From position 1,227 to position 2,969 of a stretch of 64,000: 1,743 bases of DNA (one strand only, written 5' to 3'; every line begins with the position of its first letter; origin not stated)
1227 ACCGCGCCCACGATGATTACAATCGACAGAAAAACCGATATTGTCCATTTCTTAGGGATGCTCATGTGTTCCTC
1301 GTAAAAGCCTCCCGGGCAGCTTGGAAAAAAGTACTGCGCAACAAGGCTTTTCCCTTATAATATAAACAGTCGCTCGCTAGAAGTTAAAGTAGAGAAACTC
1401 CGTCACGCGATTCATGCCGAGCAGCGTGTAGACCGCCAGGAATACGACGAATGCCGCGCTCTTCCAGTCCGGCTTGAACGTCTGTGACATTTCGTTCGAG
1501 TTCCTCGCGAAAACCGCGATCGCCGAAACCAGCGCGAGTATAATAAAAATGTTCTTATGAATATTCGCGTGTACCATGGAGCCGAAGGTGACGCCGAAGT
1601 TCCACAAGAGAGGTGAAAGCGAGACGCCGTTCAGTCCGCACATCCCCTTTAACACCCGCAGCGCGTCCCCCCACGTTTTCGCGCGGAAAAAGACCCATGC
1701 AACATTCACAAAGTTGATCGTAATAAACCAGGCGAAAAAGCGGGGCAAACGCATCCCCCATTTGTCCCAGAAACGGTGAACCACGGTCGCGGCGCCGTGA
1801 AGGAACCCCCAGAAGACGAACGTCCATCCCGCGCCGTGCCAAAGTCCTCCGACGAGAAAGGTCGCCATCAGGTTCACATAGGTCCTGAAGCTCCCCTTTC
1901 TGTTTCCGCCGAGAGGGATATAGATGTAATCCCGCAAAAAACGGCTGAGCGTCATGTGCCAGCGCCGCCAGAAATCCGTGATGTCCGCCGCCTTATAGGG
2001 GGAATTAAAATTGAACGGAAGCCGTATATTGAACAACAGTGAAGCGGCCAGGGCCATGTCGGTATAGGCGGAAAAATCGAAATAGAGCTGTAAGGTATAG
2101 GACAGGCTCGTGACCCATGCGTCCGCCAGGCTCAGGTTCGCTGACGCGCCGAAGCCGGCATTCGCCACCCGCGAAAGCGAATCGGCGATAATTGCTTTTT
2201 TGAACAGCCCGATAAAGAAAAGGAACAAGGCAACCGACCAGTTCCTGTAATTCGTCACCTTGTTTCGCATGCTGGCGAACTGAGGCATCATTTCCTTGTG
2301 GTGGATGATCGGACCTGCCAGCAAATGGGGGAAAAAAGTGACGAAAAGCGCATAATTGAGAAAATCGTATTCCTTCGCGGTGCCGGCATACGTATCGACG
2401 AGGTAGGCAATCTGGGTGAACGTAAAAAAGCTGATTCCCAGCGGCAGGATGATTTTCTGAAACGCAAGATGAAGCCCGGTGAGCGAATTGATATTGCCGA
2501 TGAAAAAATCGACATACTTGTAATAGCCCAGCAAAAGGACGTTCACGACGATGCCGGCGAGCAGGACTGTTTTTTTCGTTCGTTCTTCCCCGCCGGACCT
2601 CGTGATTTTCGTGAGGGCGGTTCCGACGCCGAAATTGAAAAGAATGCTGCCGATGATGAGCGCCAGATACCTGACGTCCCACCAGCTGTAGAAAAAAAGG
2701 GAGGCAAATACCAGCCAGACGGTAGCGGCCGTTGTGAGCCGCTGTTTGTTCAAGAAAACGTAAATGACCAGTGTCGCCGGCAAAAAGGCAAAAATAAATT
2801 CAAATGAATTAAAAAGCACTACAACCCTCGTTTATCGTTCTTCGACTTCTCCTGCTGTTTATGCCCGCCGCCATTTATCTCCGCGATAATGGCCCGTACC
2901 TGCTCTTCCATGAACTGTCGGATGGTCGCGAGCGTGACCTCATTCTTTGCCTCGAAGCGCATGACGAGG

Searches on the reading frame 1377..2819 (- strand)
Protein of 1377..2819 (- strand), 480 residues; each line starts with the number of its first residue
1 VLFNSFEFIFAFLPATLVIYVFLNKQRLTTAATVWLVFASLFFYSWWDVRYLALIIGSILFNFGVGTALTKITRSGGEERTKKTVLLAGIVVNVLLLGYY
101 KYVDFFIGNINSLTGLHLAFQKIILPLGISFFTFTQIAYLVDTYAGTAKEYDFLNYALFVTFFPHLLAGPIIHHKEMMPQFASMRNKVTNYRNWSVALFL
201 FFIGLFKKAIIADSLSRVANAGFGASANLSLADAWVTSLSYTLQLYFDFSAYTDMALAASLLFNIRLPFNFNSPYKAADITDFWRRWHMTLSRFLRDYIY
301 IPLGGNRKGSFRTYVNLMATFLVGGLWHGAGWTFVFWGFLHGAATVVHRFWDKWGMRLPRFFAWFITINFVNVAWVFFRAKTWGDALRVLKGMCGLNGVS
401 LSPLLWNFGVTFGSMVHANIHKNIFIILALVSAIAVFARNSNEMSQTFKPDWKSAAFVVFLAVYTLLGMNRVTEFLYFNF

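Call 36: search_protein_families(library=pfam, proteins=[window:1377-2819:-], max_evalue=0.001)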
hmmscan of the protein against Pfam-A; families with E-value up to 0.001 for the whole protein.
window:1377-2819:- (480 aa): 1 family
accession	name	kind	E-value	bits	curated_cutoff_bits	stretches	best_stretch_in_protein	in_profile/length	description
PF03062.24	MBOAT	-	9.1e-38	130.8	27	1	118-376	62-321/337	MBOAT, membrane-bound O-acyltransferase family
